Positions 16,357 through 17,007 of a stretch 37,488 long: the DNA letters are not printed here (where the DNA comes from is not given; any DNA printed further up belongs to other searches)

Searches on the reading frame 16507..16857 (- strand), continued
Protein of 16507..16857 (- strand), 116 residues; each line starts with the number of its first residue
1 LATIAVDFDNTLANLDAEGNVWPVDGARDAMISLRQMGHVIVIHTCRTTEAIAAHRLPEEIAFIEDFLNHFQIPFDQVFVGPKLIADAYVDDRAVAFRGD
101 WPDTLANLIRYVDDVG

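Call 58: search_dna_similar(query=window:16507-16857:-, collection=phages, mode=protein, max_evalue=0.001, max_rows=25)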
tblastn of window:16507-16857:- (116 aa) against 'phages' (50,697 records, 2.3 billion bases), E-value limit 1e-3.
Records with a match: 39; places in all: 39; records where one place covers at least 80% of the query: 37.
Best place of each record, by identity: <60% 39.
By first word of the organism name: Bacillus 17; Rhizobium 9; Porphyromonas 9; Synechococcus 2; Virus 1; Tunturiibacter 1.
By host as written in the record: Bacillus subtilis BEST7003 6; Bacillus subtilis 5; Rhizobium phaseoli INC1-2 2; Rhizobium sp. N941 2; Bacillus subtilis Delta6 2; Synechococcus sp. WH7803 2; - 1; R. phaseoli S20 1; and 18 more.
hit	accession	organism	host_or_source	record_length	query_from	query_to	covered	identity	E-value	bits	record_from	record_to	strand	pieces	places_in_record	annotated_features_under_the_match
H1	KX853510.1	Virus Rctr197k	enrichment culture DAMO/AAA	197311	4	109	91%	39.3%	9e-12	66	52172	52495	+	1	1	similar to hypothetical protein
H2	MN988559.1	Rhizobium phage RHph_TM39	R. phaseoli S20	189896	3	110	93%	34.4%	2e-11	65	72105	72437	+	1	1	putative dehalogenase hydrolase-like protein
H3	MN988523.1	Rhizobium phage RHph_TM2_3B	Rhizobium phaseoli T2_3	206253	3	110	93%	34.4%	2e-11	65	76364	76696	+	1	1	putative dehalogenase hydrolase-like protein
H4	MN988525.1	Rhizobium phage RHph_Y65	Rhizobium phaseoli INC1-2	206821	3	110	93%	34.4%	2e-11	65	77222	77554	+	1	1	putative dehalogenase hydrolase-like protein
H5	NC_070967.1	Rhizobium phage RHph_Y65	Rhizobium phaseoli INC1-2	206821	3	110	93%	34.4%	2e-11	65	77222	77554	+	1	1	phosphoheptose isomerase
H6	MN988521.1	Rhizobium phage RHph_TM30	Rhizobium sp. N941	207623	3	110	93%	34.4%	2e-11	65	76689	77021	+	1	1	putative dehalogenase hydrolase-like protein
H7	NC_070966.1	Rhizobium phage RHph_TM30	Rhizobium sp. N941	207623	3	110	93%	34.4%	2e-11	65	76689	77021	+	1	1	phosphoheptose isomerase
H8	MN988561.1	Rhizobium phage RHph_TM61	R. etli NXC12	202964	3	110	93%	34.4%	2e-11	65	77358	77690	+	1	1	putative dehalogenase hydrolase-like protein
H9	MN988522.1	Rhizobium phage RHph_TM40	Rhizobium leg. CIAT894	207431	3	110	93%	34.4%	2e-11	65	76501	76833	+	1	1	putative dehalogenase hydrolase-like protein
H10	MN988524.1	Rhizobium phage RHph_TM3_3_6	Rhizobium phaseoli T3_6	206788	3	110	93%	34.4%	2e-11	65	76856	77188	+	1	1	putative dehalogenase hydrolase-like protein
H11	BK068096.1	Porphyromonas phage phage015a_SRR9217400mag3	Porphyromonas gingivalis ...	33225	4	114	96%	33.3%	9e-5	45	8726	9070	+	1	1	phosphoheptose isomerase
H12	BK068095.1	Porphyromonas phage phage014a_Kyudai4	Porphyromonas gingivalis Kyuda-4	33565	4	114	96%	33.3%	9e-5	45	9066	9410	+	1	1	phosphoheptose isomerase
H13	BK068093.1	Porphyromonas phage phage012a_381OKJP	Porphyromonas gingivalis 381OKJP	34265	4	114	96%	33.3%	9e-5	45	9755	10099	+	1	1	phosphoheptose isomerase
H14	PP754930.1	Porphyromonas phage phage010a_HG1691old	Porphyromonas gingivalis HG1691old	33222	4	114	96%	32.5%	4e-6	49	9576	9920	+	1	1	phosphoheptose isomerase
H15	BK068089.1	Porphyromonas phage phage006a_EM3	Porphyromonas gingivalis EM3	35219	4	114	96%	32.5%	5e-6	49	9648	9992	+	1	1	phosphoheptose isomerase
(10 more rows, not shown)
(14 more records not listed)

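Call 60: search_solved_structures(query=L005:1753-2736:+, max_evalue=1e-8)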
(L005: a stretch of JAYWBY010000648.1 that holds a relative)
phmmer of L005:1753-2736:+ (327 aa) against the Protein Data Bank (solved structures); distinct sequences matched with E-value up to 1e-8: 26.
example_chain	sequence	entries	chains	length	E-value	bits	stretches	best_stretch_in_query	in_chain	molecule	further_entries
1bws_A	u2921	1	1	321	8.6e-97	327.1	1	6-323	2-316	PROTEIN (GDP-4-KETO-6-DEOXY-D-MANNOSE EPIMERASE/REDUCTASE)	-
1bsv_A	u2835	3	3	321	3.1e-96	325.3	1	6-323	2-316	PROTEIN (GDP-FUCOSE SYNTHETASE) | GDP-FUCOSE SYNTHETASE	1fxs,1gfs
1e7s_A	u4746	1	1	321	8.1e-96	323.9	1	6-323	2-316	GDP-FUCOSE SYNTHETASE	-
1e6u_A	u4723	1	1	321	9.5e-96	323.7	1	7-323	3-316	GDP-FUCOSE SYNTHETASE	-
1e7q_A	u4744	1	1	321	1.3e-95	323.3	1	7-323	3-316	GDP-FUCOSE SYNTHETASE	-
1e7r_A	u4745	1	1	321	5.6e-95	321.2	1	6-323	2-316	GDP-FUCOSE SYNTHETASE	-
7ll6_A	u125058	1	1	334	1.2e-90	306.9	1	7-316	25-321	GDP-L-fucose synthase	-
8du0_A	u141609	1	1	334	1.7e-90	306.5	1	7-316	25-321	GDP-L-fucose synthase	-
7anh_A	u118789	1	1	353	1.7e-83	283.5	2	4-193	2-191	GDP-L-fucose synthase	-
8ewu_A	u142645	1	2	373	1e-71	244.8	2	3-192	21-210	GDP-L-fucose synthase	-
7m13_A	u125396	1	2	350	4.9e-61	209.7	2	4-196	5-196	GDP-L-fucose synthase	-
7cxt_A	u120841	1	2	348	5.1e-61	209.6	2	4-196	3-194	GDP-L-fucose synthase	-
7anc_A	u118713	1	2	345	9.8e-61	208.7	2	4-196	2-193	GDP-L-fucose synthase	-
4e5y_A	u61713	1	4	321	1.5e-41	145.7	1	4-324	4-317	GDP-L-fucose synthase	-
4b8z_A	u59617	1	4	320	4.3e-41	144.2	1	7-324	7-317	GDP-L-FUCOSE SYNTHASE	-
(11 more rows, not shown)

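Call 61: search_solved_structures(query=L005:543-1745:+, max_evalue=0.00001)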
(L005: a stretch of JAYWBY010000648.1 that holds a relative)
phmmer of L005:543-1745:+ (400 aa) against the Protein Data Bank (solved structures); distinct sequences matched with E-value up to 0.00001: 59.
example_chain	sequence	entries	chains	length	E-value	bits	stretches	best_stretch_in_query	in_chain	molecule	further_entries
7kf3_A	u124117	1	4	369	7.5e-151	505.7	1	19-367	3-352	GDP-mannose 4,6-dehydratase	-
1db3_A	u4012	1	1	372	2.1e-142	477.9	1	19-363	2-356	GDP-MANNOSE 4,6-DEHYDRATASE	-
5in4_A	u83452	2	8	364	1.9e-137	461.6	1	19-361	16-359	GDP-mannose 4,6 dehydratase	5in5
1t2a_A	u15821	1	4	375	2e-137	461.5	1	19-361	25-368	GDP-mannose 4,6 dehydratase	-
6gpj_A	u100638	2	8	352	2.7e-137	461.1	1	19-361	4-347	GDP-mannose 4,6 dehydratase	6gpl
6gpk_A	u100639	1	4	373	6.5e-137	459.8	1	19-361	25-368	GDP-mannose 4,6 dehydratase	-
6q94_B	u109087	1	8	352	9.7e-137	459.2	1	19-361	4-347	GDP-mannose 4,6 dehydratase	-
5uzh_A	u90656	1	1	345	5.3e-134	450.2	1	19-358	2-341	NafoA.00085.b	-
1n7g_A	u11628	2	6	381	6.4e-117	394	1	9-363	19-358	GDP-D-mannose-4,6-dehydratase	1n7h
2z1m_A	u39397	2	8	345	1.9e-113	382.5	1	17-362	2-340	GDP-D-mannose dehydratase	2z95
1rpn_A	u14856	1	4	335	5.7e-105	354.6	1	14-362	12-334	GDP-mannose 4,6-dehydratase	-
2pk3_A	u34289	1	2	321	7.9e-29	104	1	21-353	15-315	GDP-6-deoxy-D-lyxo-4-hexulose reductase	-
7us5_A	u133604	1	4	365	1.3e-28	103.3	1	11-353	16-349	GDP-D-GLYCERO-D-MANNO-HEPTOSE 4,6-DEHYDRATASE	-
6x3b_A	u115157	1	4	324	5.4e-20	74.9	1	79-279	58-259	GDP-6-deoxy-D-mannose reductase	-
4lw8_A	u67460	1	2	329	2.3e-19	72.9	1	17-355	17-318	Putative epimerase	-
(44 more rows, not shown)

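Call 62: find_encoding_contigs(protein=P0006, flank=5000, max_places=2)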
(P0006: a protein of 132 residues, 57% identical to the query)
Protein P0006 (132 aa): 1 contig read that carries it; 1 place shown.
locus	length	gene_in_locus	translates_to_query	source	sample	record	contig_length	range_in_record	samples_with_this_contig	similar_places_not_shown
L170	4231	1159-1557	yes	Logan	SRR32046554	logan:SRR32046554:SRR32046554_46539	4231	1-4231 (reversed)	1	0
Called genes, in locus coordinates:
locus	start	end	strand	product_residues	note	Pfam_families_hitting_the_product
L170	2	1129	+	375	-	?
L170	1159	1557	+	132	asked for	-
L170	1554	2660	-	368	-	PF01757:Acyl_transf_3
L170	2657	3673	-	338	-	PF13524:Glyco_trans_1_2 (weak)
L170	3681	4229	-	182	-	?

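Call 63: find_encoding_contigs(protein=P0020, flank=5000, max_places=2)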
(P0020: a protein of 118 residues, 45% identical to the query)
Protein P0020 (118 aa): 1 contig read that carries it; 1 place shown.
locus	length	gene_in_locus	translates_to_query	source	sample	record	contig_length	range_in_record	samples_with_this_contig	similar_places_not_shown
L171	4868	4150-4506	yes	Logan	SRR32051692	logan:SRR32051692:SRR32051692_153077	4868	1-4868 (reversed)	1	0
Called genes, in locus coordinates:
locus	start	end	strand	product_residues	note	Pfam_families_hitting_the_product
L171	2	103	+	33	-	?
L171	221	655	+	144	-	-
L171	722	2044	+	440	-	PF01979:Amidohydro_1, PF12890:DHOase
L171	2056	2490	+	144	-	PF02657:SufE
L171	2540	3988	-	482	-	-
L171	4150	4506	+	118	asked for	-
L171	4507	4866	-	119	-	?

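Call 64: find_encoding_contigs(protein=P0019, flank=5000, max_places=2)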
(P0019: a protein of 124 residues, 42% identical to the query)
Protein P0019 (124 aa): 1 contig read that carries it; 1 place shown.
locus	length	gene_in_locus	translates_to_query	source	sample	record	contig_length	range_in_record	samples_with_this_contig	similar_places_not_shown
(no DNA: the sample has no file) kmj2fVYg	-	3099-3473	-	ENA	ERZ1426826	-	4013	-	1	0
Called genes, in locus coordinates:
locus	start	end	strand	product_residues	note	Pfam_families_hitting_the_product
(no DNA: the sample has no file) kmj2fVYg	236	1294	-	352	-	-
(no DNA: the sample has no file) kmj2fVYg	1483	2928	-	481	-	-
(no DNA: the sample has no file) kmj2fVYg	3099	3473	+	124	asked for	-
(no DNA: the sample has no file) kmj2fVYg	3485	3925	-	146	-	PF02397:Bac_transf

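Call 65: find_encoding_contigs(protein=P0016, flank=5000, max_places=2)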
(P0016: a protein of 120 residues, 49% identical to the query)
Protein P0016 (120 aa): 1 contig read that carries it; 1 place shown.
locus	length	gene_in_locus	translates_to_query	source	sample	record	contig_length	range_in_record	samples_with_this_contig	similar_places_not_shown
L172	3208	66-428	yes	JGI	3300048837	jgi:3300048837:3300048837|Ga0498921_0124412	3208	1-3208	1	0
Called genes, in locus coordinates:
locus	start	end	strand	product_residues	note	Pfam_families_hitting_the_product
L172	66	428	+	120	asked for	-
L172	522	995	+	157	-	PF10531:SLBB, PF22461:SLBB_2 (weak)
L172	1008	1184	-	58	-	-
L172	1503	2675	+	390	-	PF01370:Epimerase, PF04321:RmlD_sub_bind, PF16363:GDP_Man_Dehyd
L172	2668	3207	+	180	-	?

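Call 72: search_protein_families(library=pfam, alignment_id=A5, max_evalue=0.00001)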
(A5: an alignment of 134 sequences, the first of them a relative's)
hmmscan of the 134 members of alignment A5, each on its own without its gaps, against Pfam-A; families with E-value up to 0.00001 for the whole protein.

A. member 1, L014:460-2616:- (718 aa): 5 families
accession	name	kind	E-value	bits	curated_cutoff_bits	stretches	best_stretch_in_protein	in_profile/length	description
PF08269.17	dCache_2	-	1.3e-50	172.6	26.5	1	38-356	5-297/298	Cache domain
PF17200.10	sCache_2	-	2.8e-31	109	25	2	86-236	6-146/155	Single Cache domain 2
PF17201.10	Cache_3-Cache_2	-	1.6e-12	47.7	27.7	1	238-359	186-292/299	Cache 3/Cache 2 fusion domain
PF13185.12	GAF_2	-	1.7e-11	45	28.6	1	514-648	2-132/136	GAF domain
PF01590.32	GAF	-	1.6e-08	35.6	22.4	1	515-648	1-130/133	GAF domain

B. families by the number of members that match (of 134 scanned): 105 families (the first 25 are shown)
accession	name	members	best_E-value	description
PF13524.12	Glyco_trans_1_2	9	1.2e-41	Glycosyl transferase-like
PF00483.29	NTP_transferase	5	1.1e-11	Nucleotidyl transferase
PF00300.27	His_Phos_1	3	5.5e-52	Histidine phosphatase superfamily (branch 1)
PF01261.30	AP_endonuc_2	3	9e-34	Xylose isomerase-like TIM barrel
PF13424.12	TPR_12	3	1.1e-22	Tetratricopeptide repeat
PF07719.23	TPR_2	3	2.1e-21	Tetratricopeptide repeat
PF12706.13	Lactamase_B_2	3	2.5e-16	Beta-lactamase superfamily domain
PF13649.12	Methyltransf_25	3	2e-14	Methyltransferase domain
PF14559.12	TPR_19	3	1.5e-13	Tetratricopeptide repeat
PF08241.18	Methyltransf_11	3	1.6e-13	Methyltransferase domain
PF13489.12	Methyltransf_23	3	5.8e-13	Methyltransferase domain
PF13847.12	Methyltransf_31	3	3.9e-12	Methyltransferase domain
PF00753.33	Lactamase_B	3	2.1e-09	Metallo-beta-lactamase superfamily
PF13483.12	Lactamase_B_3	3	1.5e-07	Beta-lactamase superfamily domain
PF16363.11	GDP_Man_Dehyd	2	3.8e-47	GDP-mannose 4,6 dehydratase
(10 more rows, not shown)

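Call 73: search_protein_families(library=pfam, proteins=[L037:9191-9982:+, L042:9210-9971:+, L044:9182-9985:+, L025:4963-5727:+, L069:9237-9983:+, L037:8125-9228:+, L037:10255-11877:+, L036:8520-10010:+, L067:8469-10001:+, L056:9116-9892:+], max_evalue=0.0001)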
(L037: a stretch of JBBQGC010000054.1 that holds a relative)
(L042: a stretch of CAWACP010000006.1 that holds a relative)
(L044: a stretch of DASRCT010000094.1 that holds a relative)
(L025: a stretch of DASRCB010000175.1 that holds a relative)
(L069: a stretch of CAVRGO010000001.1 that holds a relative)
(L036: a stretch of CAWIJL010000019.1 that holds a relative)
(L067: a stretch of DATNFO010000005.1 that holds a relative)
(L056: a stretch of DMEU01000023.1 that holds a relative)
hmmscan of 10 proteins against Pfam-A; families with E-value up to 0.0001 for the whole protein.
L037:9191-9982:+ (263 aa): 1 family
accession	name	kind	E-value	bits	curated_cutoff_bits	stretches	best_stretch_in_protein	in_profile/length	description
PF00483.29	NTP_transferase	-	4e-10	40.1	21.2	1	16-249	2-241/245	Nucleotidyl transferase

L042:9210-9971:+ (253 aa): 1 family
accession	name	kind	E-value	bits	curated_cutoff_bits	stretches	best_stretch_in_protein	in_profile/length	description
PF00483.29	NTP_transferase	-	3.2e-08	33.9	21.2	1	3-235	2-240/245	Nucleotidyl transferase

L044:9182-9985:+ (267 aa): 1 family
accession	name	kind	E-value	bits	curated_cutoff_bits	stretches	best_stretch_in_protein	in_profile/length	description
PF00483.29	NTP_transferase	-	1.1e-11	45.2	21.2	1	20-255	2-243/245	Nucleotidyl transferase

L025:4963-5727:+ (254 aa): 1 family
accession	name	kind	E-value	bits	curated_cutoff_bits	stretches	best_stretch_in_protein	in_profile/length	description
PF00483.29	NTP_transferase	-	2.7e-08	34.1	21.2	1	3-237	2-242/245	Nucleotidyl transferase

L069:9237-9983:+ (248 aa): 1 family
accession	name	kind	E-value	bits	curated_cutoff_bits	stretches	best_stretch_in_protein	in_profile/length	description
PF00483.29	NTP_transferase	-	4.9e-11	43.1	21.2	1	3-238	2-243/245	Nucleotidyl transferase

L037:8125-9228:+ (367 aa): 1 family
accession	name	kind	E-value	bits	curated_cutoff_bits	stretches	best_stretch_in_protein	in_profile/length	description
PF13524.12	Glyco_trans_1_2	-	2.7e-37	128.4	25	1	198-347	2-143/144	Glycosyl transferase-like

L037:10255-11877:+ (540 aa): 0 families

L036:8520-10010:+ (496 aa): 0 families

L067:8469-10001:+ (510 aa): 0 families

L056:9116-9892:+ (258 aa): 16 families
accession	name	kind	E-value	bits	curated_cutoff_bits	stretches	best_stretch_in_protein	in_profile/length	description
PF07719.23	TPR_2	-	2.1e-21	74.7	27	1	209-241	2-34/34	Tetratricopeptide repeat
PF00515.34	TPR_1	-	3.9e-20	71.2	27.8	0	217-241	10-34/34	Tetratricopeptide repeat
PF13424.12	TPR_12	-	9e-18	64.7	30.1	2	173-239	6-76/77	Tetratricopeptide repeat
PF13428.12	TPR_14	-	1.5e-17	62.7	23.5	0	66-104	4-42/44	Tetratricopeptide repeat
PF13374.12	TPR_10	-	1.4e-15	57.2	27.5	0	132-168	2-38/42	Tetratricopeptide repeat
PF14559.12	TPR_19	-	1.5e-13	51.3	25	0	41-102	3-63/68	Tetratricopeptide repeat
PF13181.12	TPR_8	-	1.8e-11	43.7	25.7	0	212-241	5-34/34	Tetratricopeptide repeat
PF13414.12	TPR_11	-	6.5e-11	42.2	26.8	0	111-144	7-40/42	TPR repeat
PF13174.12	TPR_6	-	3.7e-10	40.2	26.3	0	173-200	3-30/33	Tetratricopeptide repeat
PF12895.13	ANAPC3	-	4.2e-09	37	27.2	0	152-194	36-80/82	Anaphase-promoting complex, cyclosome, subunit 3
PF13431.12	TPR_17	-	5.2e-09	36.1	24.4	0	120-151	1-32/34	Tetratricopeptide repeat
PF14853.12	Fis1_TPR_C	-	1.4e-07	32.1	25.3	0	172-196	3-27/53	Fis1 C-terminal tetratricopeptide repeat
PF13432.12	TPR_16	-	5.9e-07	30.3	32.7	0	79-117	13-50/65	Tetratricopeptide repeat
PF25063.1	ARM_TT21_C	-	4.4e-06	27.2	35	0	111-196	108-190/209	Tetratricopeptide repeat protein 21 C-terminal ARM domain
PF23558.1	TPR_P4H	-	5.1e-05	23.8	27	0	19-63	33-76/91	Prolyl 4-hydroxylase peptide-substrate-binding domain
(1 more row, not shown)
